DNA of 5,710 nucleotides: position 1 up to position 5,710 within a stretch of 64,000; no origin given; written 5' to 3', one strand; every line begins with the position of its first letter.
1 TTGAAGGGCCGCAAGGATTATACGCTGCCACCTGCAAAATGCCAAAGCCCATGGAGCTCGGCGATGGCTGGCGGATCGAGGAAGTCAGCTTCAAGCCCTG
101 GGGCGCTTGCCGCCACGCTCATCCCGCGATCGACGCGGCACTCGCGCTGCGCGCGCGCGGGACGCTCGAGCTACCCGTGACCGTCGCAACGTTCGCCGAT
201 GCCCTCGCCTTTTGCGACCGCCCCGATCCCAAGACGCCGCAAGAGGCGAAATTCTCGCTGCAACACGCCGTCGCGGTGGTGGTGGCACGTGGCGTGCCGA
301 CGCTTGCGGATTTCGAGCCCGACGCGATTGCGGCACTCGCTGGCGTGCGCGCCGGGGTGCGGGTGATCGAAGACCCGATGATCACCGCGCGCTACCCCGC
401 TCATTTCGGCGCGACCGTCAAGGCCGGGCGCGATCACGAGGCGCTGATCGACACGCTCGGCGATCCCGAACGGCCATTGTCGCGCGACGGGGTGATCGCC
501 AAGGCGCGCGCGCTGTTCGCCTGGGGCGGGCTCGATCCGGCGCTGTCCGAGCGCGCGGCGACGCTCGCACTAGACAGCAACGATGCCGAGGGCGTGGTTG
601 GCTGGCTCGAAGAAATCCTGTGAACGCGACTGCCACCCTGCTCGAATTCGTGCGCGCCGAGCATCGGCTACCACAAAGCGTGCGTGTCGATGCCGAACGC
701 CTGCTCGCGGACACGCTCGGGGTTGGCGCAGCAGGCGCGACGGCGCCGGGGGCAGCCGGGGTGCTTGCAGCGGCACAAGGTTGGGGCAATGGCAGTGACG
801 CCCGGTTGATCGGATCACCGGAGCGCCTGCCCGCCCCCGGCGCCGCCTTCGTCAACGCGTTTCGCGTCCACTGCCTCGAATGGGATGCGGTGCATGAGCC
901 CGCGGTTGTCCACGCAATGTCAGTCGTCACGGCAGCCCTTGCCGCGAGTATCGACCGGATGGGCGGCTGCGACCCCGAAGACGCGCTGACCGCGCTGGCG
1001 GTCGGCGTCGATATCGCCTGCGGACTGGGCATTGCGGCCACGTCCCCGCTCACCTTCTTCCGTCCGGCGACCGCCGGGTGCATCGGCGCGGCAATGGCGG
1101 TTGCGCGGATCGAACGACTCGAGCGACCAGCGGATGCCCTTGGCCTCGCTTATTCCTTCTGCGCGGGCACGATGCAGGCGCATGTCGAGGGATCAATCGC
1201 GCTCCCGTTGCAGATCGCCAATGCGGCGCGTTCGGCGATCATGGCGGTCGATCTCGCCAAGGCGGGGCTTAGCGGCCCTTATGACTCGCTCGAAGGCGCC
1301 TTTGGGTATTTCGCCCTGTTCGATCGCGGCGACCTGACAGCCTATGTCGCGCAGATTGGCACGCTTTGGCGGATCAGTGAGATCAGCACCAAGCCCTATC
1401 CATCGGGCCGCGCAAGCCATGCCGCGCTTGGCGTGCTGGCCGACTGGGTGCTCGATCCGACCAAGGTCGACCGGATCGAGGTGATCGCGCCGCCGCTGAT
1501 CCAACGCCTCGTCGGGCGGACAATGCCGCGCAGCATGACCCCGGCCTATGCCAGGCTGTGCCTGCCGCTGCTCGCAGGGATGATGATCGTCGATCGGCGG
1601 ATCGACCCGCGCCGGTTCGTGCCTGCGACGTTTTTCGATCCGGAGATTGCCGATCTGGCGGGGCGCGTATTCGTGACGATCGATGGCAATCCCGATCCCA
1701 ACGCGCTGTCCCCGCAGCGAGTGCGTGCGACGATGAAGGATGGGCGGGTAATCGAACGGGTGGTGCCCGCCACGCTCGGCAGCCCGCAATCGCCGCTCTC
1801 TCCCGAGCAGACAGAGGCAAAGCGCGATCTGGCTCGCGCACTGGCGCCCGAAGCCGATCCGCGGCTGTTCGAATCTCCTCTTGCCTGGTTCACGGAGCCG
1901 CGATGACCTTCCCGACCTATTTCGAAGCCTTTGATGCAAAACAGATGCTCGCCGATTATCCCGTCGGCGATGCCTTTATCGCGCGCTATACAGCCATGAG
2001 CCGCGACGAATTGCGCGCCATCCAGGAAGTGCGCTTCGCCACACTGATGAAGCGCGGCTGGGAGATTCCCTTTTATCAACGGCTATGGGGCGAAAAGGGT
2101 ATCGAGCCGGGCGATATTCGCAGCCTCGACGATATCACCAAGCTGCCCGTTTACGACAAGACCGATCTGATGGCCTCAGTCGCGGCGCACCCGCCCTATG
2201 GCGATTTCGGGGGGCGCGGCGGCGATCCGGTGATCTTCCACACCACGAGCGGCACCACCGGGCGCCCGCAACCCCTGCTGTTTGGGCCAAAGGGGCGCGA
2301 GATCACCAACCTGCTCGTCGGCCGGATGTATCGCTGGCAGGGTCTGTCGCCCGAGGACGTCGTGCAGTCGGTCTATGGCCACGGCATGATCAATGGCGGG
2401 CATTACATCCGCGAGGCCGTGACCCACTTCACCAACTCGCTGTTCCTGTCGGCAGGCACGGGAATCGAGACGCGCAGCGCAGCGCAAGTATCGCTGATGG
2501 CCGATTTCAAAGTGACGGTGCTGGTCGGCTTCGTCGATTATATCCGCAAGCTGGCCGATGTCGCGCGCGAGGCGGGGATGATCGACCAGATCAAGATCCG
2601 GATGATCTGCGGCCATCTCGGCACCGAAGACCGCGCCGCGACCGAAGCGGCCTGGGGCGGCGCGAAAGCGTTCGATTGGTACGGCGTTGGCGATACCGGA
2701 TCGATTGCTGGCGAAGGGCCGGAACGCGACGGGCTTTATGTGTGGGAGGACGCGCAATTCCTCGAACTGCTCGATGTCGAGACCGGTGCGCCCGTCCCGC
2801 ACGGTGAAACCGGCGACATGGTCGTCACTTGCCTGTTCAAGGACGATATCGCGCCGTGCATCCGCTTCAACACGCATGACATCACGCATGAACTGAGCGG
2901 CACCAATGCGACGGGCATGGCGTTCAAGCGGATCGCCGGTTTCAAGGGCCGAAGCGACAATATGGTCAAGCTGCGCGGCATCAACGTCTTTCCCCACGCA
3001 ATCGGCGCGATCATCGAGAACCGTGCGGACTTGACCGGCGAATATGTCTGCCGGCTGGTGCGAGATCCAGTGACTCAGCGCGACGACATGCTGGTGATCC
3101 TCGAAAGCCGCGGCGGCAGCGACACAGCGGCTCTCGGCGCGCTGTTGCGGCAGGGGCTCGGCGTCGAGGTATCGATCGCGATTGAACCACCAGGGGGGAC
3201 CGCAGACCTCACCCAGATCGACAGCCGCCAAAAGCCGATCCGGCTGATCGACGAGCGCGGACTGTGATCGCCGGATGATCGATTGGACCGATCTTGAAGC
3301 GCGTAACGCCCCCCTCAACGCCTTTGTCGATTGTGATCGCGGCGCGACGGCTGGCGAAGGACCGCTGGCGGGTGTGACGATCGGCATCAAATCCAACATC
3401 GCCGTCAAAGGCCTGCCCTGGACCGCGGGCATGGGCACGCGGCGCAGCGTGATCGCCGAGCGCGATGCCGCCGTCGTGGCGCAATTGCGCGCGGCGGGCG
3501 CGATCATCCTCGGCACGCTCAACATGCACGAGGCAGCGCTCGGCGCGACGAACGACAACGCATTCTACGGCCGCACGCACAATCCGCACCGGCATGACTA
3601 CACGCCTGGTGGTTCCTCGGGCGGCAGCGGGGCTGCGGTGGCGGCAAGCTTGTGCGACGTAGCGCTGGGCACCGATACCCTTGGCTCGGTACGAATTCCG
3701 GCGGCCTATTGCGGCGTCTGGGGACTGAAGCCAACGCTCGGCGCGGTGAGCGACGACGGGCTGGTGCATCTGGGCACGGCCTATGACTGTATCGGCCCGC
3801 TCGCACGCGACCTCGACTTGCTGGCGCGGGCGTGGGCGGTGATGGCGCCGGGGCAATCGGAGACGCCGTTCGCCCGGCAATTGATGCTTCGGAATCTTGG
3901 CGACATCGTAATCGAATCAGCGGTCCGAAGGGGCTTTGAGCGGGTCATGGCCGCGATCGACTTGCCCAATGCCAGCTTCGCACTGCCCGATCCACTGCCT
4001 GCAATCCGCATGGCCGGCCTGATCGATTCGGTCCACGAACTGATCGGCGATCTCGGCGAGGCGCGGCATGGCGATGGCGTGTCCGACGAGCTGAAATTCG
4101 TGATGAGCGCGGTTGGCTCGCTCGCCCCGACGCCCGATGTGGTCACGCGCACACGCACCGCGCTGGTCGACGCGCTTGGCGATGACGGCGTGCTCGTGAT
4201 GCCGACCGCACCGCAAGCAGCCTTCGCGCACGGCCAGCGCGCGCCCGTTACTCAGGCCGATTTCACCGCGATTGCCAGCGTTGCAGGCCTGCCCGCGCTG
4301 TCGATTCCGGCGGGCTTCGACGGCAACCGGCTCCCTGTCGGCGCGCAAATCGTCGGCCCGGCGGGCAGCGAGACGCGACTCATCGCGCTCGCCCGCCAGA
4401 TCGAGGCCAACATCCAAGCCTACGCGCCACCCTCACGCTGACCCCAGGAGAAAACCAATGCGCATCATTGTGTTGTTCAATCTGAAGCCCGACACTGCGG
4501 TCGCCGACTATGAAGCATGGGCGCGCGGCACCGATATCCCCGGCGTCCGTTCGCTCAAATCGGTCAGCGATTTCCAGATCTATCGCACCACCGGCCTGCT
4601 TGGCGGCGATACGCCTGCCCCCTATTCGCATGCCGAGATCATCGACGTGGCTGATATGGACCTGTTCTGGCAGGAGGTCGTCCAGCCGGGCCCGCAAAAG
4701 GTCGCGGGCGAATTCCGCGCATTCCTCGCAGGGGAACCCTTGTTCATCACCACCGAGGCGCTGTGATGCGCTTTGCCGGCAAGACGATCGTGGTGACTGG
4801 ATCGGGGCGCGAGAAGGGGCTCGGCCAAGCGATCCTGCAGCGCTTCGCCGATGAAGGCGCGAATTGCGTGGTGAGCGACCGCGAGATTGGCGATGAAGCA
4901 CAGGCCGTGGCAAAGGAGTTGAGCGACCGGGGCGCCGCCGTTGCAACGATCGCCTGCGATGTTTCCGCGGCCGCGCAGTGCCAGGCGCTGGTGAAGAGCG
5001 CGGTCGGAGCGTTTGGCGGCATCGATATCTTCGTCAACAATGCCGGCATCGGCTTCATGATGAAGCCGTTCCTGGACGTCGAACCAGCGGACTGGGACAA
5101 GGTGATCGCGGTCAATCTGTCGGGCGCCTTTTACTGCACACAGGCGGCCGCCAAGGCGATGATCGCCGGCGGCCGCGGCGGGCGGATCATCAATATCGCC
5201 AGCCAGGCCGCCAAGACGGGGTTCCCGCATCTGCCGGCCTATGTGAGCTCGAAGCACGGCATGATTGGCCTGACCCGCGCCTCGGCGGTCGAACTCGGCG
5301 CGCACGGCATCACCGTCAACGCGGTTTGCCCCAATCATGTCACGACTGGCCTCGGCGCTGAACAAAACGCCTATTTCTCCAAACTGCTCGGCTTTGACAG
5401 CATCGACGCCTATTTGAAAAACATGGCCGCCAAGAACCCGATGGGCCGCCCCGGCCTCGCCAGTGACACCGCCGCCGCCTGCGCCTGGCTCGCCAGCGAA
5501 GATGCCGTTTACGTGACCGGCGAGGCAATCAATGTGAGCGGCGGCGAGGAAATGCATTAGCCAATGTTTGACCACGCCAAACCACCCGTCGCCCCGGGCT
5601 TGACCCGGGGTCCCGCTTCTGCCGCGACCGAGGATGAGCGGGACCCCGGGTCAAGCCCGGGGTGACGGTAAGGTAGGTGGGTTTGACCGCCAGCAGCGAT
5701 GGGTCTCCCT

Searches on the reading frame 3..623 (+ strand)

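Call 8: search_protein_families(library=pfam, proteins=[window:3-623:+])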
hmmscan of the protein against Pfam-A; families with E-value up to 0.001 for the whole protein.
window:3-623:+ (206 aa): 1 family
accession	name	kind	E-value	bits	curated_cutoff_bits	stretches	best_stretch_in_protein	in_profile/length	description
PF19305.4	MmgE_PrpD_C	-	4.7e-24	85.6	32.1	1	34-173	2-153/173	MmgE/PrpD C-terminal domain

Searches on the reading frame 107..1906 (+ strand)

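Call 8: search_protein_families(library=pfam, proteins=[window:107-1906:+])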
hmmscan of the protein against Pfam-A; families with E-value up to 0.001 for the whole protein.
window:107-1906:+ (599 aa): 2 families
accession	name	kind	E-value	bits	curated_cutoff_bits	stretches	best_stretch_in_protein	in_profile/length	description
PF03972.19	MmgE_PrpD_N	-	5e-39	134.4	32.1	1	187-408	14-238/244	MmgE/PrpD N-terminal domain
PF19305.4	MmgE_PrpD_C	-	3.9e-14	53.3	32.1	1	436-577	6-153/173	MmgE/PrpD C-terminal domain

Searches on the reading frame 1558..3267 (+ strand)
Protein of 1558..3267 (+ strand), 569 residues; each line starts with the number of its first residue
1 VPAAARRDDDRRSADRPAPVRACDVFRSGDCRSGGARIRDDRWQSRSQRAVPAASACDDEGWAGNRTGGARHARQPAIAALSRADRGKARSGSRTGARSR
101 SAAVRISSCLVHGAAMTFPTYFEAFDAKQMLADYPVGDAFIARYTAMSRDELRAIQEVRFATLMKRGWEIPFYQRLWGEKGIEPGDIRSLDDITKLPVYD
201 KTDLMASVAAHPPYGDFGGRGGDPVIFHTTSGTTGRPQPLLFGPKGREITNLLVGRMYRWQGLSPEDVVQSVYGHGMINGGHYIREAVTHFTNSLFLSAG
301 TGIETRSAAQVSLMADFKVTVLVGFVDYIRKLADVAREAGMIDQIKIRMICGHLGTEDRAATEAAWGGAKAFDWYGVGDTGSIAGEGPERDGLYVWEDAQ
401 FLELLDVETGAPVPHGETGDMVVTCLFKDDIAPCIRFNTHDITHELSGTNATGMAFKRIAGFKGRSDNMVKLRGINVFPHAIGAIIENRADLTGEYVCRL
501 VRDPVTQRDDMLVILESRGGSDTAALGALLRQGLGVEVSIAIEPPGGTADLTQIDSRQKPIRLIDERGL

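Call 8: search_protein_families(library=pfam, proteins=[window:1558-3267:+])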
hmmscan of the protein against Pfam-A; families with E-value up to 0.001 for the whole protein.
window:1558-3267:+ (569 aa): 2 families
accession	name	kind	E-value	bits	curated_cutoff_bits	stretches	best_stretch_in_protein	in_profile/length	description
PF00501.34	AMP-binding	-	2.7e-05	23.6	29.9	1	222-423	162-374/384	AMP-binding enzyme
PF14535.12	AMP-binding_C_2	-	0.00034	21.2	25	1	474-567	1-96/96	AMP-binding enzyme C-terminal domain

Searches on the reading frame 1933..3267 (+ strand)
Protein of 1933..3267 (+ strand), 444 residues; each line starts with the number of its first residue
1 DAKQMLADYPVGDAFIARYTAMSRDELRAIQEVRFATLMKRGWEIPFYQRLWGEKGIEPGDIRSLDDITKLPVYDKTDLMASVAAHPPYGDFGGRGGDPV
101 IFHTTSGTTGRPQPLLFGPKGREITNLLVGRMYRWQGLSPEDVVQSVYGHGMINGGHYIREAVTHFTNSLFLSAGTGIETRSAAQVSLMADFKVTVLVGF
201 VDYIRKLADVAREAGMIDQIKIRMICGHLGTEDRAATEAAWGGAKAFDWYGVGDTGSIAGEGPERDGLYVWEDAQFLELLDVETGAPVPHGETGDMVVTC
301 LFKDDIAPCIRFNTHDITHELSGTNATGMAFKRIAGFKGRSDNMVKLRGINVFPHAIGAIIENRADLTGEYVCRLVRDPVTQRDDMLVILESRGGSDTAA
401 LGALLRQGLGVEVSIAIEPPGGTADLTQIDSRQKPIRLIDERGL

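Call 44: search_protein_families(library=ncbifam, proteins=[window:1933-3267:+], max_evalue=0.00001)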
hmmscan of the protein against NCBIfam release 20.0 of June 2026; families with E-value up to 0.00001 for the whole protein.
window:1933-3267:+ (444 aa): 6 families
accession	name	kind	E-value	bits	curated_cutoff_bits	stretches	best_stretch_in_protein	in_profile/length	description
NF041878.1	paak_haloarch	equivalog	2.3e-49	168.1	700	1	20-396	6-378/427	phenylacetate--CoA ligase PaaK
TIGR02155.1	PA_CoA_ligase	equivalog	1.2e-48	165.7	646.3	1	22-394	3-368/422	phenylacetate--CoA ligase PaaK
NF053551.1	FlxY_rubin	equivalog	5.1e-25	88.1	520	1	23-442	5-424/424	flexirubin biosynthesis putative acyl-CoA ligase FlxY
NF045666.1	DVU1553_fam_AMP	equivalog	1.6e-21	76.7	300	1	20-340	16-330/331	DVU_1553 family AMP-dependent CoA ligase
TIGR03335.1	F390_ftsA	equivalog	3.6e-19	68.8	458.7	1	21-379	8-370/445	coenzyme F390 synthetase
NF041217.1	BagE_FevW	exception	2.3e-13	49.9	800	1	24-320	10-291/424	bagremycin/ferroverdin synthetase BagE/FevW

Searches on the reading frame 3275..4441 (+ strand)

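Call 8: search_protein_families(library=pfam, proteins=[window:3275-4441:+])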
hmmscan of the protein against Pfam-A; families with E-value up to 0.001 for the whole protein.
window:3275-4441:+ (388 aa): 1 family
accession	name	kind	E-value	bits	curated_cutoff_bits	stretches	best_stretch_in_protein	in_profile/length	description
PF01425.27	Amidase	-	1.2e-76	259.1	27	2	25-191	41-207/445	Amidase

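Call 44: search_protein_families(library=ncbifam, proteins=[window:3275-4441:+], max_evalue=0.00001)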
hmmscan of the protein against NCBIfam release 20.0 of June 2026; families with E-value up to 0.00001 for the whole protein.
window:3275-4441:+ (388 aa): 26 families (the best 25 are shown)
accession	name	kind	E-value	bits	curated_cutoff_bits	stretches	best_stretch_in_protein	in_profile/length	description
TIGR00132.1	gatA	equivalog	2.8e-63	214.3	481.1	2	25-184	52-211/466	Asp-tRNA(Asn)/Glu-tRNA(Gln) amidotransferase subunit GatA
NF005688.0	PRK07488.1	equivalog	5.9e-63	213.4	532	2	18-185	62-229/474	indoleacetamide hydrolase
NF006169.0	PRK08310.1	equivalog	1.4e-62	212.3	391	1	12-379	5-393/395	amidase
NF006631.0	PRK09201.1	equivalog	4.3e-57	193.9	461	1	16-200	57-242/466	AtzE family amidohydrolase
TIGR02715.1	amido_AtzE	subfamily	1.1e-54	186.2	425.75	1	16-194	50-229/452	AtzE family amidohydrolase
NF004816.0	PRK06170.1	equivalog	6.2e-53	180.1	503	2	20-201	64-254/493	amidase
NF006043.0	PRK08186.1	subfamily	1.8e-50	172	487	2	24-204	62-241/600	allophanate hydrolase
NF006006.0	PRK08137.1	equivalog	1.8e-49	168.9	534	2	18-194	88-270/529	amidase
NF005687.0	PRK07487.1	subfamily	3.7e-49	167.8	428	1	18-203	60-250/468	amidase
TIGR02713.1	allophanate_hyd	equivalog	6.2e-49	167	511.05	1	25-206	26-206/563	allophanate hydrolase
NF005565.0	PRK07235.1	subfamily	4.2e-48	164.2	545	2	9-191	66-248/506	amidase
NF004717.0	PRK06061.1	equivalog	1.7e-45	155.6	498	2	16-180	65-229/483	amidase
NF005686.0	PRK07486.1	subfamily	4.3e-45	154.3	465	2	21-202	68-252/486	amidase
NF009119.0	PRK12470.1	equivalog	1.1e-44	153.3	498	2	26-180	67-221/462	amidase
NF004815.0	PRK06169.1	equivalog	5.3e-44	150.5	506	2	28-191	72-235/471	amidase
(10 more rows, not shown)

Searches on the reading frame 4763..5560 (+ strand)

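Call 8: search_protein_families(library=pfam, proteins=[window:4763-5560:+])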
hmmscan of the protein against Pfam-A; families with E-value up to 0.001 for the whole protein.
window:4763-5560:+ (265 aa): 3 families
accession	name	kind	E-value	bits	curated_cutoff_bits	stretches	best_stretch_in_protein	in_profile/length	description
PF13561.12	adh_short_C2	-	6.4e-59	199.8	27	1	15-261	3-234/236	Enoyl-(Acyl carrier protein) reductase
PF00106.31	adh_short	-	6.8e-55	186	26.6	1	7-202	1-191/195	short chain dehydrogenase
PF08659.16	KR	-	1.4e-11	45.1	22.6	1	10-156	4-145/180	KR domain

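Call 64: search_protein_families(library=ncbifam, proteins=[window:4763-5560:+], max_evalue=1e-8)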
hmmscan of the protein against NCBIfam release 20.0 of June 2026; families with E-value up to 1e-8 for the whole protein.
window:4763-5560:+ (265 aa): 205 families (the best 25 are shown)
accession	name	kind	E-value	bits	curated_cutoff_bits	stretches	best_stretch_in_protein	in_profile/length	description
NF005559.1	PRK07231.1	subfamily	4.1e-63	213.2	215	1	3-262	1-247/249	glucose 1-dehydrogenase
NF004198.0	PRK05653.1-3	equivalog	9.6e-62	208.6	296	1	3-264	4-248/248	3-oxoacyl-ACP reductase FabG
NF009093.0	PRK12429.1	subfamily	5.3e-59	199.6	258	1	3-261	2-255/259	3-hydroxybutyrate dehydrogenase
NF005472.0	PRK07067.1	equivalog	6.3e-58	196.3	338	1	1-264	1-256/257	L-iditol 2-dehydrogenase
TIGR01963.1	PHB_DH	subfamily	3.3e-57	193.7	307.05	1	7-261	2-251/255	3-hydroxybutyrate dehydrogenase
TIGR02415.1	23BDH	subfamily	5e-57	193.2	304.35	1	7-261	1-250/254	acetoin reductase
TIGR01830.1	3oxo_ACP_reduc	equivalog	2.9e-56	190.8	297.75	1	10-261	2-237/239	3-oxoacyl-[acyl-carrier-protein] reductase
NF009466.0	PRK12826.1-2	subfamily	3.4e-56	190.5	222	1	8-264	5-246/248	3-oxoacyl-ACP reductase FabG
TIGR03971.1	SDR_subfam_1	subfamily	1.8e-54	184.9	300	1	5-262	2-268/271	mycofactocin-coupled SDR family oxidoreductase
NF004791.0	PRK06138.1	equivalog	8.7e-54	182.5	312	1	2-262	1-249/252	SDR family oxidoreductase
NF004818.0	PRK06172.1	equivalog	1.6e-53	181.6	336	1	1-261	2-249/253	SDR family oxidoreductase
NF052558.1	MBtsdlDhBudC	equivalog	2e-53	181.5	270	1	4-262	1-241/250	meso-2,3-butanediol dehydrogenase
NF009384.0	PRK12743.1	equivalog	2.3e-53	181.1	264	1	6-261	6-246/258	SDR family oxidoreductase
NF004202.0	PRK05653.2-2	equivalog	2.1e-52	178.3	333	1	4-262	5-247/259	3-oxoacyl-ACP reductase FabG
NF005309.0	PRK06841.1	subfamily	5.6e-52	176.8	286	1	3-261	12-251/255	GolD/DthD family dehydrogenase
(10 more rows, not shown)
